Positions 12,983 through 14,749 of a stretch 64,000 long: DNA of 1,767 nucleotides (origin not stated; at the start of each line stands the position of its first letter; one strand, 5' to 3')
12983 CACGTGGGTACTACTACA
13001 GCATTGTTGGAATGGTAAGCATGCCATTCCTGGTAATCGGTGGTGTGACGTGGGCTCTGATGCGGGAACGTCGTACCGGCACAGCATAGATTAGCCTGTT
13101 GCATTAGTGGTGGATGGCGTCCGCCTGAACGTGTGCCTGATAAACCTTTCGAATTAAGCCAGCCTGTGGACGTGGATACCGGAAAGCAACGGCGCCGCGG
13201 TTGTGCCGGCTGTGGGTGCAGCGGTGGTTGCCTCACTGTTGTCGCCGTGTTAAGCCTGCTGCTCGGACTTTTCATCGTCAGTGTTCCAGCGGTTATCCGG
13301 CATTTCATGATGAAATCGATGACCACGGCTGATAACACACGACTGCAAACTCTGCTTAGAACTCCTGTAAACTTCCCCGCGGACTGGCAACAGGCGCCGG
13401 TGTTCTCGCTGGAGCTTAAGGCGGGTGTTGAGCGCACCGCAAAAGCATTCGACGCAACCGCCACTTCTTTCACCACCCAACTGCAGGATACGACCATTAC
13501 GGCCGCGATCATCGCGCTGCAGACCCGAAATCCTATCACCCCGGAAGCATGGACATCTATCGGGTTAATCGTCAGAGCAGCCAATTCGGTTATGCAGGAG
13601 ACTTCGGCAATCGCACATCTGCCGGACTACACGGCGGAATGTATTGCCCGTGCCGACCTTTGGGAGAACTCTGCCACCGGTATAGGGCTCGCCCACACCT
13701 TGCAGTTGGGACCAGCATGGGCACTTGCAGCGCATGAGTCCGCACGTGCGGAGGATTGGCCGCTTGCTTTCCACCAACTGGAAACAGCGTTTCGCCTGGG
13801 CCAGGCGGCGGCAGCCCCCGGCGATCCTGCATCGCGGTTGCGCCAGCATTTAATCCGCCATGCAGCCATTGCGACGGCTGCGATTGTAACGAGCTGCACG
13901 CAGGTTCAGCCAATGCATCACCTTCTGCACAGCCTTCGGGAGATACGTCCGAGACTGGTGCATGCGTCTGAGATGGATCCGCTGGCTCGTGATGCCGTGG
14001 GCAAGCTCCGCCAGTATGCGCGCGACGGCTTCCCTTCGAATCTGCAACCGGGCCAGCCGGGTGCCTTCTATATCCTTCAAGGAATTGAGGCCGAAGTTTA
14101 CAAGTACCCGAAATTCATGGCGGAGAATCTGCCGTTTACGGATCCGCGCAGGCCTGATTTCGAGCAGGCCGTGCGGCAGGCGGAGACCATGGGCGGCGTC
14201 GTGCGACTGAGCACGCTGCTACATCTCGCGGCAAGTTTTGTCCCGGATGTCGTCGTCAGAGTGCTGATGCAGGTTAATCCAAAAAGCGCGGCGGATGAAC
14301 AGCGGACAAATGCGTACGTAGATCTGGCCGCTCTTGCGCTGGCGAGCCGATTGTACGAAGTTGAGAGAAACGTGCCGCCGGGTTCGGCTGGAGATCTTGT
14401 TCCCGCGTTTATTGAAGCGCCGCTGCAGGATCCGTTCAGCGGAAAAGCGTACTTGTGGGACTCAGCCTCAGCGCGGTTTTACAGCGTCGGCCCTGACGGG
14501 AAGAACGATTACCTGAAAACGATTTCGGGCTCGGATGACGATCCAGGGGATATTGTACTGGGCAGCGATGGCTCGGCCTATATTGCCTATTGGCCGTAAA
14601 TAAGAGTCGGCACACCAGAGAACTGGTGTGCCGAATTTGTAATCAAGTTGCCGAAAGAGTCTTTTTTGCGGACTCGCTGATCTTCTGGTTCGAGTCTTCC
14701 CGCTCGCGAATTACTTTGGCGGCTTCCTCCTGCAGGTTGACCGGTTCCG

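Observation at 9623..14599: ABC-2 exporter fused in an operon with SCO, DUF420, a CPMC mini-membrane protein and a Cys-cluster membrane protein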

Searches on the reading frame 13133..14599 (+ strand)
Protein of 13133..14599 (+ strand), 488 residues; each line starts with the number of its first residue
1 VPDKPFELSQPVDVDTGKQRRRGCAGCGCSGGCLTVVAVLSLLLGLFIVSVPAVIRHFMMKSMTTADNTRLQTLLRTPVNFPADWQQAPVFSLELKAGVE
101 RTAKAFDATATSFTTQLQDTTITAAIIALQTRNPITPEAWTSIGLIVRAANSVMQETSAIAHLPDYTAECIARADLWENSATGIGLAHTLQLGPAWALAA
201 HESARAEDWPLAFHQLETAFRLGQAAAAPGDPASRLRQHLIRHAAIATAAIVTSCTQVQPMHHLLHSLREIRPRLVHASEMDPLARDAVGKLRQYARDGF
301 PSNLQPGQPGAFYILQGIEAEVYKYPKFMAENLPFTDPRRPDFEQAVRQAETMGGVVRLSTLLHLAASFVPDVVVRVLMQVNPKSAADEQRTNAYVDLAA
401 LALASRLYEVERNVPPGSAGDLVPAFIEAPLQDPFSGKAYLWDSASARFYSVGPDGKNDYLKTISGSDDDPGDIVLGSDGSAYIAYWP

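Call 3: search_protein_families(library=pfam, proteins=[window:13133-14599:+], max_evalue=0.01)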
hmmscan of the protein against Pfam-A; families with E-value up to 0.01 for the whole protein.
window:13133-14599:+ (488 aa): 0 families

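Call 4: search_protein_families(library=ncbifam, proteins=[window:13133-14599:+], max_evalue=0.01)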
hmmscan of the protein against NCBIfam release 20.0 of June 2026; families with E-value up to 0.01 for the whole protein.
window:13133-14599:+ (488 aa): 0 families

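Call 7: find_homologous_proteins(query=window:13133-14599:+)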
Query window:13133-14599:+ (488 aa): 3 proteins with E <= 0.001 among 8000 candidates.
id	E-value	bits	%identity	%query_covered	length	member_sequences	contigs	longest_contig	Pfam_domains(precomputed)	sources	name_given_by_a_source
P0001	0.0e+0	1103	100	100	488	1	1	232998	-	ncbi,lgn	ncbi:MAG: hypothetical protein ACR2IE_01990 [Candidatus Sumerlaeaceae bacterium]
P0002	1.3e-30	125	25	88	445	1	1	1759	-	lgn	-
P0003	7.5e-10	56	23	88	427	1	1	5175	-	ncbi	ncbi:MAG: hypothetical protein ABIH23_30920 [bacterium]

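Call 9: find_encoding_contigs(protein=P0002, flank=10000)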
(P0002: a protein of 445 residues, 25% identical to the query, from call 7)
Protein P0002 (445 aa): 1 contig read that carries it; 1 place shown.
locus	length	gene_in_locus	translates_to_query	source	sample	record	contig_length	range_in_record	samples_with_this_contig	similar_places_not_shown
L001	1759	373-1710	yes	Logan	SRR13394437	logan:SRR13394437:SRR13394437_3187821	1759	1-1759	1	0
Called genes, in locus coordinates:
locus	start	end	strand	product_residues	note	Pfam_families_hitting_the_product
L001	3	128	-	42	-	?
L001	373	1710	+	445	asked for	-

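Call 10: find_encoding_contigs(protein=P0003, flank=10000)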
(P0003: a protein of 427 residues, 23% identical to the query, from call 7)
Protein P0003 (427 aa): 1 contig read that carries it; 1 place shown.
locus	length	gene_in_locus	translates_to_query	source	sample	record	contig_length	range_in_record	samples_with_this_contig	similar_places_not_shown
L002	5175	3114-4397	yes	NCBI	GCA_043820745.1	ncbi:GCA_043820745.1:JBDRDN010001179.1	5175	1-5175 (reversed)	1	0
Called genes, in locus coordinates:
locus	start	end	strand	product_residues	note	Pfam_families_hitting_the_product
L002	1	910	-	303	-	?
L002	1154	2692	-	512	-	-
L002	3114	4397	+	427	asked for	-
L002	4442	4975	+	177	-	PF04306:DUF456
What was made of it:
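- Its homologue P0003 lies next to DUF456 and unrelated genes (call 10).
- Tried and rejected: The word-index search found only 2 homologues, one with an unrelated neighbour and one on a contig too short to judge (calls 7, 9, 10).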

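Call 13: find_encoding_contigs(protein=P0001, flank=10000, max_places=3)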
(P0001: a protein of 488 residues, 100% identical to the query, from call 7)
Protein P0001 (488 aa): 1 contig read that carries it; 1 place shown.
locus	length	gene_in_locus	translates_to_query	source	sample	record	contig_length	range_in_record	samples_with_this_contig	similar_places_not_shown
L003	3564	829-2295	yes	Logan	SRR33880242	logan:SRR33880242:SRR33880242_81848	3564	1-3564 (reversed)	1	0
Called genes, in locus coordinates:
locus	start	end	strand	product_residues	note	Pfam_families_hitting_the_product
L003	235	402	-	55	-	-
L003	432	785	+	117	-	-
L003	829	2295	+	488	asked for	-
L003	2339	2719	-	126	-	-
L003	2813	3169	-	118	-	-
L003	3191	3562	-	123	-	?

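Call 50: search_solved_structures(query=window:13133-14599:+, max_evalue=10, show_alignments=3)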
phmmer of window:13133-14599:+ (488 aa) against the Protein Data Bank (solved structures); distinct sequences matched with E-value up to 10: 0.
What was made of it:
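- Tried and rejected: None for the 488-aa protein (call 50).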

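Call 65: predict_structure(alignment_id=A3)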
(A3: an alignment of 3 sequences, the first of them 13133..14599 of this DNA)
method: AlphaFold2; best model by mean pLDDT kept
length: 488 residues; sequences in the alignment: 3
mean_pLDDT: 58.0   pTM: 0.59
mean pLDDT of the five models: 58.0, 55.4, 54.7, 53.4, 52.6
residues with pLDDT >= 90: 23; 70-90: 114; 50-70: 172; < 50: 179
segments of 3 or more residues with pLDDT < 50: 1-4, 6-34, 45-64, 169-187, 228-233, 278-281, 331-334, 336-384, 453-488
pLDDT, mean of each block of 10 residues (from residue 1): 35 36 40 52 50 43 49 60 56 53 56 56 62 69 79 72 56 43 42 80 91 90 62 58 77 86 88 55 56 62 69 60 51 45 44 36 37 38 50 77 86 80 77 69 63 42 31 33 32
secondary structure, 60 per line:
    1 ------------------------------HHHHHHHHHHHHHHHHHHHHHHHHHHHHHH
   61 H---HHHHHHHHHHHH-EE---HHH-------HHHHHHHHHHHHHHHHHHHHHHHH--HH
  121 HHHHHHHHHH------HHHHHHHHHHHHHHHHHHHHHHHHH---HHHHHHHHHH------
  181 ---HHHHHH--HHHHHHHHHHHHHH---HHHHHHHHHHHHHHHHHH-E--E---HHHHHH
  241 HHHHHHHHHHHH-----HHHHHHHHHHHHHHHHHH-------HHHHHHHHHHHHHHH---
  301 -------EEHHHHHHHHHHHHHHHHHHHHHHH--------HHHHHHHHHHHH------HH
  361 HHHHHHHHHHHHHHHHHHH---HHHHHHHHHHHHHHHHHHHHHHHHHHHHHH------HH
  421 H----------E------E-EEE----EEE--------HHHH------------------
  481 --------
elements in order: H31-61 H65-76 H93-116 H119-130 H137-161 H165-174 H184-189 H192-205 H209-226 H235-252 H258-275 H283-297 H310-332 H341-352 H359-379 H383-412 E441-443 E448-450 H459-462

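Call 70: fold_search(model_id=the predicted structure, library=pdb)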
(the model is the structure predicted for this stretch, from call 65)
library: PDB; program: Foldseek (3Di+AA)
matches with E <= 10: 705; with E <= 0.001: 0
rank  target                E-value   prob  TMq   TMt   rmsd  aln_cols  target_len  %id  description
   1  6vfk_B                1.4e-02  0.82  0.17  0.24  21.0       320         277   16  De novo designed tetrahedral nanoparticle T33_dn10 displaying 4 copies of BG505-SOSIP trimer on the surface (released 2020-07-22)
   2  9mg8_A                1.5e-01  0.13  0.11  0.14  25.9       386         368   15  Crystal Structure of b-iTHR-110 (released 2025-12-17)
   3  4tql_B                1.6e-01  0.41  0.16  0.26  26.9       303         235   10  Computationally designed three helix bundle (released 2014-10-15)
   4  8gel_A                1.7e-01  0.10  0.10  0.10  24.3       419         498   12  Cryo-EM structure of synthetic tetrameric building block sC4 (released 2024-03-13)
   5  8fbn_A                1.7e-01  0.63  0.16  0.29  18.3       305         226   16  Improving the secretion of designed protein assemblies through negative design of cryptic transmembrane domains (released 2023-03-22)
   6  8fbn_D                1.7e-01  0.51  0.16  0.29  17.6       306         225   14  Improving the secretion of designed protein assemblies through negative design of cryptic transmembrane domains (released 2023-03-22)
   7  8ga7                  1.8e-01  0.16  0.13  0.12  24.7       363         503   14  Geometrically programmable nanomaterial construction using regularized protein building blocks (released 2024-03-13)
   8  6u1s_A                2.1e-01  0.30  0.18  0.25  28.8       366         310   15  Cryo-EM structure of a de novo designed 16-helix transmembrane nanopore, TMHC8_R. (released 2020-08-19)
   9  4yjl_A                2.4e-01  0.12  0.12  0.15  25.7       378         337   12  Crystal structure of APC-ARM in complexed with Amer1-A2 (released 2016-03-09)
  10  4yjl_D                2.4e-01  0.11  0.11  0.15  25.2       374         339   11  Crystal structure of APC-ARM in complexed with Amer1-A2 (released 2016-03-09)
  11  6w2r_B                2.7e-01  0.57  0.17  0.34  23.1       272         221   15  Junction 19, DHR54-DHR79 (released 2020-04-15)
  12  1sj8                  2.7e-01  0.15  0.13  0.18  27.3       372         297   12  Solution Structure of the R1R2 Domains of Talin (released 2004-08-24)
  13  5a7d_Q                2.8e-01  0.25  0.15  0.23  25.2       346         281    9  Tetrameric assembly of LGN with Inscuteable (released 2016-08-03)
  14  3nmw_A                2.8e-01  0.12  0.12  0.16  25.6       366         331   12  Crystal structure of armadillo repeats domain of APC (released 2011-07-06)
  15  6w2r_D                3.0e-01  0.66  0.17  0.35  19.0       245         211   16  Junction 19, DHR54-DHR79 (released 2020-04-15)
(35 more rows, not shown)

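Call 72: search_protein_representatives(alignment_id=A3)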
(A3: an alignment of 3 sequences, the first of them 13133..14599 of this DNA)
Query: 3 sequences, 447 profile positions. Proteins with E-value up to 0.001 (for the whole library): 4774; up to 1e-10: 546; up to 1e-30: 155. The best 150 are listed.
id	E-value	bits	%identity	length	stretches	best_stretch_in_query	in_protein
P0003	1.3e-210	716.1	-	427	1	20-447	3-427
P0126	5.4e-132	457.0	-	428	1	15-446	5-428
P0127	8.8e-114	396.9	-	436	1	14-445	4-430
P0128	1.3e-102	360.1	-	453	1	24-436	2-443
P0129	1.6e-96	340.0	-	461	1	18-444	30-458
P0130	3.5e-96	338.9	-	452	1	20-443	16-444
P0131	3.8e-93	328.9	-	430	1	25-443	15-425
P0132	6.4e-90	318.3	-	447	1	19-446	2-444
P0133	1.5e-89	317.1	-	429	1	25-443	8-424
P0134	2.9e-88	312.9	-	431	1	25-445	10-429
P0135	9.1e-88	311.2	-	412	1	21-416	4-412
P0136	2.2e-84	300.0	-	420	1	20-444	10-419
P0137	5.3e-83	295.5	-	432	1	17-445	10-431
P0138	1.6e-82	293.9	-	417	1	29-447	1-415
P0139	3.2e-79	283.0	-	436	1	15-444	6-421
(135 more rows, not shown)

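Call 74: search_protein_families(library=pfam, alignment_id=A4, max_evalue=0.1)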
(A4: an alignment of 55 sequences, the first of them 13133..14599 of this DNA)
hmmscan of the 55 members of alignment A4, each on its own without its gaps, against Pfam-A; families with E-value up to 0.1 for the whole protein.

A. member 1, window:13133-14599:+ (488 aa): 0 families

B. families by the number of members that match (of 55 scanned): 10 families
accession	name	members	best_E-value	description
PF13424.12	TPR_12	2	0.054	Tetratricopeptide repeat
PF07719.23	TPR_2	1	0.016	Tetratricopeptide repeat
PF22481.1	DUF6985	1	0.023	Domain of unknown function (DUF6985)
PF12358.13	DUF3644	1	0.027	Domain of unknown function (DUF3644)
PF13800.11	Sigma_reg_N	1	0.045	Sigma factor regulator N-terminal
PF03672.18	UPF0154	1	0.056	Uncharacterised protein family (UPF0154)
PF22708.2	S1CSD-TOTE-1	1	0.078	S1/CSD-like domain 1 of the TOTE conflict systems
PF18265.6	Nas2_N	1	0.08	Nas2 N_terminal domain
PF00515.34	TPR_1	1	0.091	Tetratricopeptide repeat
PF08458.16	PH_2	1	0.092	Plant pleckstrin homology-like region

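Call 75: search_solved_structures(query=A4, max_evalue=1, show_alignments=2)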
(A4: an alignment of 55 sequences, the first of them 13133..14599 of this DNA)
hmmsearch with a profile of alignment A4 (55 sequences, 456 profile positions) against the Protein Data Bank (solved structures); distinct sequences matched with E-value up to 1: 9.
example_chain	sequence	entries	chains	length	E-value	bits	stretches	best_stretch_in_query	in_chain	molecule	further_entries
8w6e_A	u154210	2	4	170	0.013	17.6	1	69-141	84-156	HBC599 in complex with wFAP1.1 | wFAP1.1 structure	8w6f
3g6b_A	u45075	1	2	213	0.062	15.4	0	73-181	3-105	Methyl-accepting chemotaxis protein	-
3g67_A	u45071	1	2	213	0.15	14.1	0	73-181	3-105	Methyl-accepting chemotaxis protein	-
1cun_A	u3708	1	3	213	0.24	13.5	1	50-144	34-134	PROTEIN (ALPHA SPECTRIN)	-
5tgw_A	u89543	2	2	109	0.4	12.7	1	69-141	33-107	PS1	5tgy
8tj2_C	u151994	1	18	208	0.49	12.4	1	348-387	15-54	Type IV major pilin protein PilA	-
3lhp_S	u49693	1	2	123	0.52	12.4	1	41-133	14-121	4E10_D0_1ISEA_004_N (T93)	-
5wda_A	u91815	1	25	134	0.71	11.9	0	347-436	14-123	General secretion pathway protein G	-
1f32_A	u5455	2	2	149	0.78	11.8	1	23-73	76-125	MAJOR PEPSIN INHIBITOR PI-3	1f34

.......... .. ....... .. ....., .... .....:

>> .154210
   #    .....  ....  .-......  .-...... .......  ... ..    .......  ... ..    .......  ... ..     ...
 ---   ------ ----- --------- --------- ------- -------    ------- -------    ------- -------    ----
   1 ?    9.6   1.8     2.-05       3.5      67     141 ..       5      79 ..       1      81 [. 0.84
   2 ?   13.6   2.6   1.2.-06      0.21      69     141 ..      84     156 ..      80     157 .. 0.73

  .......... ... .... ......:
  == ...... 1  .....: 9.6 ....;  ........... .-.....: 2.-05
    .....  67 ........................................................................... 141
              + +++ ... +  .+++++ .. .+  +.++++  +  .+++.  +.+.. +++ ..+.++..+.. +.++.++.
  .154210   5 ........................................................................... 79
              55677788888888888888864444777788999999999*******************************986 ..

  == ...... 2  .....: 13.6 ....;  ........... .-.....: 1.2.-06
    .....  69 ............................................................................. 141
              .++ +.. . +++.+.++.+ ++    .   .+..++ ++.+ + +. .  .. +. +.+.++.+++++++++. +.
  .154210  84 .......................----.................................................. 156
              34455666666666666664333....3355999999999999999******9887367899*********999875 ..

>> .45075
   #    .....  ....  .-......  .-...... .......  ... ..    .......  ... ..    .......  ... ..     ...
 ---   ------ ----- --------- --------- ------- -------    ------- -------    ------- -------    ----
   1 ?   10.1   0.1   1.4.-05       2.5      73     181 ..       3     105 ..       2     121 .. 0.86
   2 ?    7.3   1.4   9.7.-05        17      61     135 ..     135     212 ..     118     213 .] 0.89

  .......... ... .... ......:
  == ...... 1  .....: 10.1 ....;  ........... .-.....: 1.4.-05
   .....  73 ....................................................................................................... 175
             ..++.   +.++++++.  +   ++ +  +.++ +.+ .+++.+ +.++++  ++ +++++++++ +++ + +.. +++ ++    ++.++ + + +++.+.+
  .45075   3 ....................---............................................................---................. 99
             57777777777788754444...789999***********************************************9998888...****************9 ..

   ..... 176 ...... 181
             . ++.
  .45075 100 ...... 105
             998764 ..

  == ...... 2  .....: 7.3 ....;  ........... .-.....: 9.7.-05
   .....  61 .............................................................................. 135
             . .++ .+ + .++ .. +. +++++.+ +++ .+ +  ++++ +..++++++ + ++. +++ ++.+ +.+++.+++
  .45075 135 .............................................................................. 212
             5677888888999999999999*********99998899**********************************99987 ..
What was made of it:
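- On Type II secretion pseudopilin GspG-like domain (for the C terminus of the 488-aa protein): The family profile hits GspG 5wda at E=0.71 and PilA at E=0.49 (call 75).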
